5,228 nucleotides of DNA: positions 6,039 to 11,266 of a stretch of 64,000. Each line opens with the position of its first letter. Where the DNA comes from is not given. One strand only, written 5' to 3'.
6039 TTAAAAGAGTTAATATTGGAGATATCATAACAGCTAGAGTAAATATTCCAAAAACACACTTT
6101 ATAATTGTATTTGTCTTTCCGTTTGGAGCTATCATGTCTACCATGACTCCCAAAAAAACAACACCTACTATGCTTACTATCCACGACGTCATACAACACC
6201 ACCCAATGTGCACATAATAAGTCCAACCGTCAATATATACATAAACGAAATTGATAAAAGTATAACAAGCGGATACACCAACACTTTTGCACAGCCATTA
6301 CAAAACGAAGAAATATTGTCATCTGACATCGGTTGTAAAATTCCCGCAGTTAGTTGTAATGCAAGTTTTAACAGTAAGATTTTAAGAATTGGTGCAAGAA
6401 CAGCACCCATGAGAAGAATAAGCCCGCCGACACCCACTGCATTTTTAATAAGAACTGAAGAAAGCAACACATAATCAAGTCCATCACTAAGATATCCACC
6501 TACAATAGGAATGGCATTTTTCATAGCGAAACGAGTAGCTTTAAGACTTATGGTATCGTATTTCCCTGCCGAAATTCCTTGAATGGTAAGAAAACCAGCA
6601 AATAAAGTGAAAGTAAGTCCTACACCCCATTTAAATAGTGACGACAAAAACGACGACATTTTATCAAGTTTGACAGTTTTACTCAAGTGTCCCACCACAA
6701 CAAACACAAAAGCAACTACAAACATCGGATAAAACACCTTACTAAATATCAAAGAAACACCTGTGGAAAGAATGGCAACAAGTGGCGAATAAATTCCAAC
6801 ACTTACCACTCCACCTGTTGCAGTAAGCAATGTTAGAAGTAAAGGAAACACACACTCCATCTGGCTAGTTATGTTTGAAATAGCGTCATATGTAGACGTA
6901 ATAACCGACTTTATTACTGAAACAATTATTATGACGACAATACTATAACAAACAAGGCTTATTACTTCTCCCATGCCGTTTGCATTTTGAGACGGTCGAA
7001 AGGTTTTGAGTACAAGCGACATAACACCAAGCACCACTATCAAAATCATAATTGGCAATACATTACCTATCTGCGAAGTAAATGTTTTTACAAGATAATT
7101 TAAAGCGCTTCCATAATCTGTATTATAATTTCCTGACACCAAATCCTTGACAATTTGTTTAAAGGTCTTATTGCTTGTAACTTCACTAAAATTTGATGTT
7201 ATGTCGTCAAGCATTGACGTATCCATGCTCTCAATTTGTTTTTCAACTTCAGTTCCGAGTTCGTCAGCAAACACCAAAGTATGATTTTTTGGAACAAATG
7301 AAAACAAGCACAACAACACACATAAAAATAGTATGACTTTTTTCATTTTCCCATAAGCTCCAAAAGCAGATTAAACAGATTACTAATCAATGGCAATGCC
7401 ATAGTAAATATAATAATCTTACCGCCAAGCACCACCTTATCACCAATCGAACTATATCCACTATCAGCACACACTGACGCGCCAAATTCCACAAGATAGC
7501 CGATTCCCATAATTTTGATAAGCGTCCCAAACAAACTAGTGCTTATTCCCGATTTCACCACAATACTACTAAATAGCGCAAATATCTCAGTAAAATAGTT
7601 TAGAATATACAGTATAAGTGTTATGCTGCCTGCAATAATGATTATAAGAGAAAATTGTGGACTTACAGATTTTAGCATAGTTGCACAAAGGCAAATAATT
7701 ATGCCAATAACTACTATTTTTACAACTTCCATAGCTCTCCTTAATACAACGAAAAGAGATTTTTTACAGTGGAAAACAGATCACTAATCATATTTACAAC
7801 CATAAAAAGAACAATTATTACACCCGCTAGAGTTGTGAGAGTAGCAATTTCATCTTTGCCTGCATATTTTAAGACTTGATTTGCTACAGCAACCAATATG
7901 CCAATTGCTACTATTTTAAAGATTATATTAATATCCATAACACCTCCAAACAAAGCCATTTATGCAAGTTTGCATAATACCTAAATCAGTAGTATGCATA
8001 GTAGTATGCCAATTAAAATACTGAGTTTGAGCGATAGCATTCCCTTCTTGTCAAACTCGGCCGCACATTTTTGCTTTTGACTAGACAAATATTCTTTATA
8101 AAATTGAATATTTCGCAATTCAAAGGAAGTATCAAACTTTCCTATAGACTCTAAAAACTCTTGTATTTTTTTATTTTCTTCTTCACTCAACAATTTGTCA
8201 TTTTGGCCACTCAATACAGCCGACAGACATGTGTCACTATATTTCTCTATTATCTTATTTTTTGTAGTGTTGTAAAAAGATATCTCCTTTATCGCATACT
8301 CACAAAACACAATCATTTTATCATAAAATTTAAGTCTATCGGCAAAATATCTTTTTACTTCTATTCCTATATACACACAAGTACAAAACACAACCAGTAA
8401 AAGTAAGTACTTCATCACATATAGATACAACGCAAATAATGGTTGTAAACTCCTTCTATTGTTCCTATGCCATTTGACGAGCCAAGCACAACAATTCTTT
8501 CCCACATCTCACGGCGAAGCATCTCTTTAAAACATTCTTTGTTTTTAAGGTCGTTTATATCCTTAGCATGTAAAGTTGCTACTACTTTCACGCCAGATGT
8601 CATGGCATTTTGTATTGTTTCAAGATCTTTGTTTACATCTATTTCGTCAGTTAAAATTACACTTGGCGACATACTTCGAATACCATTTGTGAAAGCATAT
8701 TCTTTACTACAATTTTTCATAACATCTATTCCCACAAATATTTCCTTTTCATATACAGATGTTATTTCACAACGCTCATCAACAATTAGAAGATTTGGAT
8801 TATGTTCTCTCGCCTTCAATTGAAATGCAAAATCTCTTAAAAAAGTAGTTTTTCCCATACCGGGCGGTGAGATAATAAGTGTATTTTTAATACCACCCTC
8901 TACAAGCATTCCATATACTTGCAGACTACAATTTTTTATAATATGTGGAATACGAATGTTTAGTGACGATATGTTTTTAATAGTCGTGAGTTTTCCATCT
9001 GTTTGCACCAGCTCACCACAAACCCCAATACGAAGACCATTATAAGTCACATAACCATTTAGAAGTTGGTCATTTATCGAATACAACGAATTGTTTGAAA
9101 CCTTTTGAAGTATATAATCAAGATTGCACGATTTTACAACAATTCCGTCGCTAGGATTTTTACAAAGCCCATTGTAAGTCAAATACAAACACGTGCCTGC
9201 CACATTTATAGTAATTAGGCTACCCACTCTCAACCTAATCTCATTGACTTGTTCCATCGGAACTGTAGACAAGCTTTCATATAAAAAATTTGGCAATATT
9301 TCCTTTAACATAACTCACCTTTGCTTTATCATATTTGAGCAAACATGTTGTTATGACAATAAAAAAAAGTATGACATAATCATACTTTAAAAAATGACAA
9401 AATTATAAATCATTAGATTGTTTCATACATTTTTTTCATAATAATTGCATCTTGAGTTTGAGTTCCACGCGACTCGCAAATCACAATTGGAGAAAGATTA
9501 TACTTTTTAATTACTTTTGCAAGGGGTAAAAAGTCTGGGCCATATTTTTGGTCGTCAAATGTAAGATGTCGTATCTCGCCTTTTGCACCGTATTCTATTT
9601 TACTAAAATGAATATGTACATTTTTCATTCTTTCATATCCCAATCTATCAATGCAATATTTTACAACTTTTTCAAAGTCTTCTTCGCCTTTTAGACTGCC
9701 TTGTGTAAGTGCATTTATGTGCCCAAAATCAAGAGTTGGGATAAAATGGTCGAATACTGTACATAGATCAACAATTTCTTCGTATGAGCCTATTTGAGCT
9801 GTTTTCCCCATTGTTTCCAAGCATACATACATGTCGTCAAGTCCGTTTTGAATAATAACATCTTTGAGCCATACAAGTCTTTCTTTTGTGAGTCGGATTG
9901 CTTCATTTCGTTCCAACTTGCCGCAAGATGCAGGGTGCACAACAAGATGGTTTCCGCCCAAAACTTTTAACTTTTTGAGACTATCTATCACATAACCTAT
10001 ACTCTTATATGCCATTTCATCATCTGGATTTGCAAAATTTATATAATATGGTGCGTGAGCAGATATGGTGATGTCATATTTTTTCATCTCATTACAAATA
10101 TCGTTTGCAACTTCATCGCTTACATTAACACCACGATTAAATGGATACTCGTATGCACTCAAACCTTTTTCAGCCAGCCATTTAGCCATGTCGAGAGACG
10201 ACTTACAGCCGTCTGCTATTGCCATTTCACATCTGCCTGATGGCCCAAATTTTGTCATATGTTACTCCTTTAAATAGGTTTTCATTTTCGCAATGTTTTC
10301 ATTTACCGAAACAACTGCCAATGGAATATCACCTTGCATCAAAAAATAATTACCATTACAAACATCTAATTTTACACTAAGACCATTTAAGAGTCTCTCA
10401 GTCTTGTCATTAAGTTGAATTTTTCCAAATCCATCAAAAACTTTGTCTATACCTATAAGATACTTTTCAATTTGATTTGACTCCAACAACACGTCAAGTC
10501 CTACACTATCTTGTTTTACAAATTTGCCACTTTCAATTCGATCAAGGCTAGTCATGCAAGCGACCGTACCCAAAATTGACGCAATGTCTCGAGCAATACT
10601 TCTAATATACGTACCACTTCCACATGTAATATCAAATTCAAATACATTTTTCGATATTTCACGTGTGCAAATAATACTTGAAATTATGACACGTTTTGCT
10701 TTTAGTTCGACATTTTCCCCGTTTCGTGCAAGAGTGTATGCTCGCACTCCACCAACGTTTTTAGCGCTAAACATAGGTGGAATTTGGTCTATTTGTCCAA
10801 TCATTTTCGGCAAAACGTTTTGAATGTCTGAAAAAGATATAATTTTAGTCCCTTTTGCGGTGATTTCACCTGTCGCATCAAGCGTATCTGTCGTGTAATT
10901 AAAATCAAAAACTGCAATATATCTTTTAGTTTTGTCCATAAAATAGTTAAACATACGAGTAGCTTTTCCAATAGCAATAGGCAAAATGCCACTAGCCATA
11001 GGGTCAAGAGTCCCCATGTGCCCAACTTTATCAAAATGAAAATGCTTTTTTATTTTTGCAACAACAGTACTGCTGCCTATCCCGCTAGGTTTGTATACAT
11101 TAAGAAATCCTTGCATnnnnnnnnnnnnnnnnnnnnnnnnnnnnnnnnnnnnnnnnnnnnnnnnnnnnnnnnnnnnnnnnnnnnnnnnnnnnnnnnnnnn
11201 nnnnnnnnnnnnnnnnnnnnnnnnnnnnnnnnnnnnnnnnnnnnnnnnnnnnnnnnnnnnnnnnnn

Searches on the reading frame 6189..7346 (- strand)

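Call 80: search_protein_families(library=pfam, proteins=[window:6189-7346:-], max_evalue=0.0001)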
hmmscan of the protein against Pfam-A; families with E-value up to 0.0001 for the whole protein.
window:6189-7346:- (385 aa): 1 family
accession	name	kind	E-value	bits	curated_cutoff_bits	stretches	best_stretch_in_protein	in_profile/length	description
PF09546.15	Spore_III_AE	-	2.8e-71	240.8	27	1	61-378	2-318/321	Stage III sporulation protein AE (spore_III_AE)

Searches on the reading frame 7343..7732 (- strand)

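Call 80: search_protein_families(library=pfam, proteins=[window:7343-7732:-], max_evalue=0.0001)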
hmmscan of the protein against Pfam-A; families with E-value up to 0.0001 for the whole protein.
window:7343-7732:- (129 aa): 1 family
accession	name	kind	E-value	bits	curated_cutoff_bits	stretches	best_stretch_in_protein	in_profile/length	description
PF06686.16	SpoIIIAC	-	2.4e-23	82.5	24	2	71-126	1-56/56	Stage III sporulation protein AC/AD protein family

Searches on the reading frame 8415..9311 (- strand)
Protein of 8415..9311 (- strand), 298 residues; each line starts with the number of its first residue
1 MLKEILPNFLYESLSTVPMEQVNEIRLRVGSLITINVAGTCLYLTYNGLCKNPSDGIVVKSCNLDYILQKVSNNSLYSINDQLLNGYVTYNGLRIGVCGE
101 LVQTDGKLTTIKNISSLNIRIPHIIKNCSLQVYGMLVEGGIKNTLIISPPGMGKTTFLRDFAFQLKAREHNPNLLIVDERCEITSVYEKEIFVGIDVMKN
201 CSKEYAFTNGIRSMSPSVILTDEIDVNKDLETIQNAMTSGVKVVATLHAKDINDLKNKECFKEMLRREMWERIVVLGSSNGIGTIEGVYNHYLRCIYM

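Call 44: search_protein_families(library=pfam, proteins=[window:8415-9311:-], max_evalue=0.0001)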
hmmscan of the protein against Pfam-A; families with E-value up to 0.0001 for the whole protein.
window:8415-9311:- (298 aa): 2 families
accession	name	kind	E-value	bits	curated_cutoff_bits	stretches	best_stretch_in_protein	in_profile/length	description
PF19568.5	Spore_III_AA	-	3.5e-54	184.4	27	1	17-291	24-301/306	Sporulation stage III, protein AA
PF00437.27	T2SSE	-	2.2e-05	23.7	24.9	1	145-253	146-249/370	Type II/IV secretion system protein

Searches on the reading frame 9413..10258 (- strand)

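Call 44: search_protein_families(library=pfam, proteins=[window:9413-10258:-], max_evalue=0.0001)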
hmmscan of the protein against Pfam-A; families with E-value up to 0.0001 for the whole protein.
window:9413-10258:- (281 aa): 1 family
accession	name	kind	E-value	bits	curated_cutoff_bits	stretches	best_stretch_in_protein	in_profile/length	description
PF01261.30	AP_endonuc_2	-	4e-26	92.7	31.1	1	26-266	2-232/249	Xylose isomerase-like TIM barrel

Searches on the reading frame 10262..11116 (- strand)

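Call 44: search_protein_families(library=pfam, proteins=[window:10262-11116:-], max_evalue=0.0001)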
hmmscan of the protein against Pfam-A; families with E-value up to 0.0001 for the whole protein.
window:10262-11116:- (284 aa): 2 families
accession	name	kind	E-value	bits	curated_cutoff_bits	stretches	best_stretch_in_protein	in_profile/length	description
PF01509.24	TruB_N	-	1.3e-49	168.8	27.3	1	23-171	1-149/149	TruB family pseudouridylate synthase (N terminal domain)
PF16198.10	TruB_C_2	-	1.2e-06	28.9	29.3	1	172-214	1-43/66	tRNA pseudouridylate synthase B C-terminal domain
